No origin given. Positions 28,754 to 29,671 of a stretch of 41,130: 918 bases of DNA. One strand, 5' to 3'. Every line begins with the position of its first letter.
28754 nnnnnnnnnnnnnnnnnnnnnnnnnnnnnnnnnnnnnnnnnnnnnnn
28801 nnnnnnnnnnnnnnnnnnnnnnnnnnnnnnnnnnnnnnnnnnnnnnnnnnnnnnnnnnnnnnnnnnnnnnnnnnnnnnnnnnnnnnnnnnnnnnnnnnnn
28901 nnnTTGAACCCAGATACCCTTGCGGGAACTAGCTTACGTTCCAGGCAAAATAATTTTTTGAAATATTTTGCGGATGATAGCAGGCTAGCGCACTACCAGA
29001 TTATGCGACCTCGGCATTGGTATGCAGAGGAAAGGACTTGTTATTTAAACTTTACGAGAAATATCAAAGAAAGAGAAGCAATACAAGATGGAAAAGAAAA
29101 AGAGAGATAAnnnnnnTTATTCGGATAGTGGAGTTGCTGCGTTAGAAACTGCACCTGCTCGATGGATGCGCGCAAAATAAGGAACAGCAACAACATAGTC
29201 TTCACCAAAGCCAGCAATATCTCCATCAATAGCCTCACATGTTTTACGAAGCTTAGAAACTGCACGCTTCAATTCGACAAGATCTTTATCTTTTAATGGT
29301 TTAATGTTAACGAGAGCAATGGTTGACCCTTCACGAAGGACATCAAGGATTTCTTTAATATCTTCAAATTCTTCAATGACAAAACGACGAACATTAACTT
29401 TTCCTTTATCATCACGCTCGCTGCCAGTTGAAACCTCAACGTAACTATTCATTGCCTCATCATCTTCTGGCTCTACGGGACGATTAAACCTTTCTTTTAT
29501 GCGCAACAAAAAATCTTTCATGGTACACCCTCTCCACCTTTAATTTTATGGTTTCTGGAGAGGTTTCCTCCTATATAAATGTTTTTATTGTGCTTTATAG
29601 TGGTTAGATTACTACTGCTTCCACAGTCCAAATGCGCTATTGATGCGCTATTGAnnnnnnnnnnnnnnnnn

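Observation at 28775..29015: tRNA-Ser(GCU) split by two introns, including a 114-nt intron in the T-loop, hidden under a predicted ORF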

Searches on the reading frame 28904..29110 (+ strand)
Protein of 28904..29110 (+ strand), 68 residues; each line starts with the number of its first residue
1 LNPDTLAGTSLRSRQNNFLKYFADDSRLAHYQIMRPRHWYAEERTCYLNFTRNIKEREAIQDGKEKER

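Call 7: search_protein_families(library=pfam, proteins=[window:28904-29110:+])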
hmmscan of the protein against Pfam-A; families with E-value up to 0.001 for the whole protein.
window:28904-29110:+ (68 aa): 0 families

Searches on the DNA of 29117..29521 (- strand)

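Call 50: search_rna_families(sources=[L104, L090, L087, L084, L007, L017], threshold=gathering)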
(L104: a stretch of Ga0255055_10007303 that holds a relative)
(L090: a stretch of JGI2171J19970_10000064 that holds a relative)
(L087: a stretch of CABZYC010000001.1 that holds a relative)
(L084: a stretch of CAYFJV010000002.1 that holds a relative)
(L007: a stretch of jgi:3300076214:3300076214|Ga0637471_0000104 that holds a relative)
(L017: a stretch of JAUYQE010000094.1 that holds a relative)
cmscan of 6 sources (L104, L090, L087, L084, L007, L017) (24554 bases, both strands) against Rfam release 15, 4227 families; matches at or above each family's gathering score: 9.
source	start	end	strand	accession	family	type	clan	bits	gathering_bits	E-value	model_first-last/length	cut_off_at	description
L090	1971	2041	+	RF00005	tRNA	Gene; tRNA;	CL00001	67.1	29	7.4e-13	1-71/71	no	tRNA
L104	3249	3319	+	RF00005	tRNA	Gene; tRNA;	CL00001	63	29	1e-11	1-71/71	no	tRNA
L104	2031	2114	+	RF00005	tRNA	Gene; tRNA;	CL00001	62.6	29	1.3e-11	1-71/71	no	tRNA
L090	577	660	+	RF00005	tRNA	Gene; tRNA;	CL00001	62.3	29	1.6e-11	1-71/71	no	tRNA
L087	1930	2013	+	RF00005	tRNA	Gene; tRNA;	CL00001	57.5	29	3.4e-10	1-71/71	no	tRNA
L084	2022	2105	+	RF00005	tRNA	Gene; tRNA;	CL00001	57.4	29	3.6e-10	1-71/71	no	tRNA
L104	4366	4451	+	RF00005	tRNA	Gene; tRNA;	CL00001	57.3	29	3.7e-10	1-71/71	no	tRNA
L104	3358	3480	+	RF00005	tRNA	Gene; tRNA;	CL00001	50.8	29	2.4e-08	1-71/71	no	tRNA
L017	1986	2086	+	RF00005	tRNA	Gene; tRNA;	CL00001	43.1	29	3.1e-06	1-71/71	no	tRNA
